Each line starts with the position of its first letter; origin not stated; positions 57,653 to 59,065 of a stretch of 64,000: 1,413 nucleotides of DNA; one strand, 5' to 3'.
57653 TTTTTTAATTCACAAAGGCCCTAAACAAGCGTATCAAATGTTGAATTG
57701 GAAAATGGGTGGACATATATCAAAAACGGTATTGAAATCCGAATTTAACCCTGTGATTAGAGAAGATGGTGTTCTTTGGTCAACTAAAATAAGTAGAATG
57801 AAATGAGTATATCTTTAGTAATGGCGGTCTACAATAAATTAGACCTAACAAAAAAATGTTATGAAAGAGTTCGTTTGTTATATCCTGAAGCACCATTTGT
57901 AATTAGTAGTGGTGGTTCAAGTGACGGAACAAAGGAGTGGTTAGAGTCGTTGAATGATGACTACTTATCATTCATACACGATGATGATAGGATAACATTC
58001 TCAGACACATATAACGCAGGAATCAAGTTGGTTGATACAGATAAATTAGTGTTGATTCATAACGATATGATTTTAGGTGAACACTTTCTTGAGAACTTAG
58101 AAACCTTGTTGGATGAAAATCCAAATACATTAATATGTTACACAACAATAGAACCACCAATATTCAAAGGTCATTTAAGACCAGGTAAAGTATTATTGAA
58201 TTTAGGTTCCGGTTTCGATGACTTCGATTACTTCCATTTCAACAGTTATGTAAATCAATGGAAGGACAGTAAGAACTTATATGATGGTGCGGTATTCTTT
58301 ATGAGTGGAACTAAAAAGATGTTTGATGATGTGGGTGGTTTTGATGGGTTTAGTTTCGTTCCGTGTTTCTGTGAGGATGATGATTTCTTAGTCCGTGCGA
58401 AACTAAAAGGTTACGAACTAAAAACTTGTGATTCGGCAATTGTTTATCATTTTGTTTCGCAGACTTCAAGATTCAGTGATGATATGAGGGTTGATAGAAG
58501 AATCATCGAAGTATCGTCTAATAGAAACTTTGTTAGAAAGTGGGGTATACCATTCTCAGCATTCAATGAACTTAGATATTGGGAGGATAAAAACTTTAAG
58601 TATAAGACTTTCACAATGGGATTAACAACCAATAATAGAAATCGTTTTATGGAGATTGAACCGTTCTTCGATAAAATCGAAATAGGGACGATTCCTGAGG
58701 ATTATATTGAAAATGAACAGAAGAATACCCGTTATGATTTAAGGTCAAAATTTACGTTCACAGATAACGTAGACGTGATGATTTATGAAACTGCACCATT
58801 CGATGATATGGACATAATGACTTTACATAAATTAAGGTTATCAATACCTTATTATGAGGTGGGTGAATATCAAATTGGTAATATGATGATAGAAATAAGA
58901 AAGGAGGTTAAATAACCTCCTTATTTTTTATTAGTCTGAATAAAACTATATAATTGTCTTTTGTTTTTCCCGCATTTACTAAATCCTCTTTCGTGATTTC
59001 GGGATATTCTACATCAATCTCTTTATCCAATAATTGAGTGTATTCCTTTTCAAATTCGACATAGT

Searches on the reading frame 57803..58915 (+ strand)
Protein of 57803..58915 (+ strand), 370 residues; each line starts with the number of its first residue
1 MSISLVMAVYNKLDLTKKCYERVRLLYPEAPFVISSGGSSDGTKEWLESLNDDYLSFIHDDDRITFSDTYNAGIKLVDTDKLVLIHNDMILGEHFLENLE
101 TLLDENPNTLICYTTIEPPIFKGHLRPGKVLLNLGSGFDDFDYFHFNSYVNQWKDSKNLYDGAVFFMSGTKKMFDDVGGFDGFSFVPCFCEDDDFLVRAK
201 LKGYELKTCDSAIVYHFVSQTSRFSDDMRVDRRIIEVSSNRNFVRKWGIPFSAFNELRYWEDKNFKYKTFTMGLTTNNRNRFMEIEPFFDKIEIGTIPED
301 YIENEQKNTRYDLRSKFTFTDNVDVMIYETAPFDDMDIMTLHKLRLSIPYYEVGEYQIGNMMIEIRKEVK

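Call 28: search_protein_families(library=phrogs, proteins=[window:57803-58915:+], max_evalue=0.001)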
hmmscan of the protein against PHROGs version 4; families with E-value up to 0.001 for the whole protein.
window:57803-58915:+ (370 aa): 1 family
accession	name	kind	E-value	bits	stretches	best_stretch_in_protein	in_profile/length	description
phrog_29879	-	moron, auxiliary metabolic gene and host takeover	3.7e-05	24.3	0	166-241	137-211/239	galactosyl transferase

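Call 29: search_protein_families(library=pfam, proteins=[window:57803-58915:+], max_evalue=0.01)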
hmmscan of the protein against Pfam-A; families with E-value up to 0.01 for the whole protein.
window:57803-58915:+ (370 aa): 2 families
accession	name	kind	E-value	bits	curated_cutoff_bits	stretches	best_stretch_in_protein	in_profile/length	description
PF00535.33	Glycos_transf_2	-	1.3e-10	41.9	23.3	1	4-130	1-130/168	Glycosyl transferase family 2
PF13641.12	Glyco_tranf_2_3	-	0.0018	18.7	27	1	27-221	28-216/230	Glycosyltransferase like family 2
